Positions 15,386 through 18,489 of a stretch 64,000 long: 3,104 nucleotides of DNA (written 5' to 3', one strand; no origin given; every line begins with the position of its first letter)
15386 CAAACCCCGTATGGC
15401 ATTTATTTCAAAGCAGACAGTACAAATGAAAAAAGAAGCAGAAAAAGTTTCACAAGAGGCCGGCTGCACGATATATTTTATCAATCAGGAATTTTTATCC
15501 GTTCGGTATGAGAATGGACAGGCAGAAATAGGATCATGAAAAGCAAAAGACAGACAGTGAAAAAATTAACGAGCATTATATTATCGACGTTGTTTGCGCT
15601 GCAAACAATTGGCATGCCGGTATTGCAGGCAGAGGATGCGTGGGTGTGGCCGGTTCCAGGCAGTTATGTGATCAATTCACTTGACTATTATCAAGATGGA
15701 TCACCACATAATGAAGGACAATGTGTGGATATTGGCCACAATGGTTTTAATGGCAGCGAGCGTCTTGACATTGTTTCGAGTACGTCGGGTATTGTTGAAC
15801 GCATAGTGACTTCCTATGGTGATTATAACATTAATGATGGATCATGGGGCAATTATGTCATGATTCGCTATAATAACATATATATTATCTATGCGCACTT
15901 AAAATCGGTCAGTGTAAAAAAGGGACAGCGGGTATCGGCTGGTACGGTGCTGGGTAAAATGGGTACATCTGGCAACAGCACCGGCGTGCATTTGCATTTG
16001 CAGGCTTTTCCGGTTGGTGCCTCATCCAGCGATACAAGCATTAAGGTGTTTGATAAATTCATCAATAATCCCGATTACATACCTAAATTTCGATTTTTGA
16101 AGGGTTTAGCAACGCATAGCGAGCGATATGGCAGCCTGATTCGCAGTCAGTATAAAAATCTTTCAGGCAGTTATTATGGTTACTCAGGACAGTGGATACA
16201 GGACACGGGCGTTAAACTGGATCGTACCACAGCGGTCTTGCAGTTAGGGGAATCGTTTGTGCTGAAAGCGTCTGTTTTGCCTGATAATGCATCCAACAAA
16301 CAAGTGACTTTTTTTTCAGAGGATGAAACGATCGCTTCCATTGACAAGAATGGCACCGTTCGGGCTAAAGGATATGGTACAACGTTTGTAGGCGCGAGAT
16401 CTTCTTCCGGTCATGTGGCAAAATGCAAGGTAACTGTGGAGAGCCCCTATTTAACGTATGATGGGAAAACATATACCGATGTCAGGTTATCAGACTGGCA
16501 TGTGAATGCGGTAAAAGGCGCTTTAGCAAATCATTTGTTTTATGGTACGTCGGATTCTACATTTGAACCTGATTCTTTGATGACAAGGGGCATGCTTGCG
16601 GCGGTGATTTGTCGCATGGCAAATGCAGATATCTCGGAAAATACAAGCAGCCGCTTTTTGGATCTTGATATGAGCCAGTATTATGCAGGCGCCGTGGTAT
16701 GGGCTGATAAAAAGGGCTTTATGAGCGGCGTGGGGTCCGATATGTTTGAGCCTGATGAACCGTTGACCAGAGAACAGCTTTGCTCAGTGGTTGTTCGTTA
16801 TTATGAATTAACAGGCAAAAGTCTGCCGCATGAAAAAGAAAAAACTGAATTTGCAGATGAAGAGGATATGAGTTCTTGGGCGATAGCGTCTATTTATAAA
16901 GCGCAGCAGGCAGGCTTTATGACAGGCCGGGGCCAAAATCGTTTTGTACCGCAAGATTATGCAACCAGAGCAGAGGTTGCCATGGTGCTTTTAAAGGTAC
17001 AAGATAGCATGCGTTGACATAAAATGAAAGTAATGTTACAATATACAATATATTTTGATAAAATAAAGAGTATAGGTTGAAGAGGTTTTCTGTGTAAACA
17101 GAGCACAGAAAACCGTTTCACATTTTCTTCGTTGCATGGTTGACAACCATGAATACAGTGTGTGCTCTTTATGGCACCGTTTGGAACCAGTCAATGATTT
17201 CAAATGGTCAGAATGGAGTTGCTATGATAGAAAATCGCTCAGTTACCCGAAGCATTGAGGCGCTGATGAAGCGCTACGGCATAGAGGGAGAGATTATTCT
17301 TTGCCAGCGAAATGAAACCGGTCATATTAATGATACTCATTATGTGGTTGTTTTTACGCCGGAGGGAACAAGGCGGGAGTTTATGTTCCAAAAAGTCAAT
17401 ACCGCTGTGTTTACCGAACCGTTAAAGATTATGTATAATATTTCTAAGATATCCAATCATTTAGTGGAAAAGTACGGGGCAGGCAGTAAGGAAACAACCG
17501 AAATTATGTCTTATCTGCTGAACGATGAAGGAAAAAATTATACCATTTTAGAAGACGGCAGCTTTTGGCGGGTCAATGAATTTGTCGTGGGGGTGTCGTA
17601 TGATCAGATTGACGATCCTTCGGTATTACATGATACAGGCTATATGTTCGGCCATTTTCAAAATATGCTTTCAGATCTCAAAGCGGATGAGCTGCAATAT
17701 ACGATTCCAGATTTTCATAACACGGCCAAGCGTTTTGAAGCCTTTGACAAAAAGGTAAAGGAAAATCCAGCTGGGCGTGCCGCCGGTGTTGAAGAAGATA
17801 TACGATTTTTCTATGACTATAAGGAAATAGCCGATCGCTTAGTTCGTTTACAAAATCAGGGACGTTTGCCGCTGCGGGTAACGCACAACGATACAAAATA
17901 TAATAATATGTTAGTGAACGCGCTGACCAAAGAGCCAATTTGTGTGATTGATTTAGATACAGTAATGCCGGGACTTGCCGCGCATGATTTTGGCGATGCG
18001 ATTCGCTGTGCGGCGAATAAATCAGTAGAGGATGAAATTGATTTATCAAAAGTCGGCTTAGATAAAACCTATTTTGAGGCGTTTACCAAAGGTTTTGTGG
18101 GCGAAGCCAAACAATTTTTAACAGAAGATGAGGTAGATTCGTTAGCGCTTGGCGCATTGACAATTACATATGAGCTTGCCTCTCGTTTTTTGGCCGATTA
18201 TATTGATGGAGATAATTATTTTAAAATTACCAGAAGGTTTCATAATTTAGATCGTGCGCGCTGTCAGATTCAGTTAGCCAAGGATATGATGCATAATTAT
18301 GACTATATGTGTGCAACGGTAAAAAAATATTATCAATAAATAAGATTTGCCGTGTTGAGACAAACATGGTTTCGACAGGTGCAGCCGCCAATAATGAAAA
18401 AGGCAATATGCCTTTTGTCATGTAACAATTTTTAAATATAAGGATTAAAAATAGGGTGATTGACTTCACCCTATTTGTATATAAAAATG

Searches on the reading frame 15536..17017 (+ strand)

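Call 65: search_protein_families(library=pfam, proteins=[window:15536-17017:+], max_evalue=0.00001)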
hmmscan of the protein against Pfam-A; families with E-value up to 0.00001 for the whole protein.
window:15536-17017:+ (493 aa): 3 families
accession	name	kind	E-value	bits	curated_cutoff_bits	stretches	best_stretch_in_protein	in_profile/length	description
PF00395.25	SLH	-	2e-24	85.7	20.8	2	373-415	1-43/44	S-layer homology domain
PF01551.29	Peptidase_M23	-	4.3e-17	62.5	28.7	1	77-157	14-87/96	Peptidase family M23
PF02368.24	Big_2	-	4.5e-11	43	22.8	1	224-299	3-79/79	Bacterial Ig-like domain (group 2)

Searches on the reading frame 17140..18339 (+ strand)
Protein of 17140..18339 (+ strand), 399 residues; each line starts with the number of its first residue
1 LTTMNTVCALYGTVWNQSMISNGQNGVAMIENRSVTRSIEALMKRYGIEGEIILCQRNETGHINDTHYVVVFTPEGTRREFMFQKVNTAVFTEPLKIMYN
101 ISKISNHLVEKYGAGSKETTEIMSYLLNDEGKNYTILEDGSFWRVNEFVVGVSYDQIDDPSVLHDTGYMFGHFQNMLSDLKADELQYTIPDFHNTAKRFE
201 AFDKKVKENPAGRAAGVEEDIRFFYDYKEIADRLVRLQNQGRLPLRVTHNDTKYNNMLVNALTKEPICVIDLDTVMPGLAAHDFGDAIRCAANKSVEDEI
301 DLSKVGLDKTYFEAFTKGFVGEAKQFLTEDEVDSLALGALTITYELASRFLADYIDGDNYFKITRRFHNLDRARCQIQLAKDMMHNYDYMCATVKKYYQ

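Call 65: search_protein_families(library=pfam, proteins=[window:17140-18339:+], max_evalue=0.00001)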
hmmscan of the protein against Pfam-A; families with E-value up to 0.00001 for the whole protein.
window:17140-18339:+ (399 aa): 1 family
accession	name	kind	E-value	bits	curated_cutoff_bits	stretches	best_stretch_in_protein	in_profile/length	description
PF01636.29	APH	-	2.3e-10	41.1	23.2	1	140-288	69-210/239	Phosphotransferase enzyme family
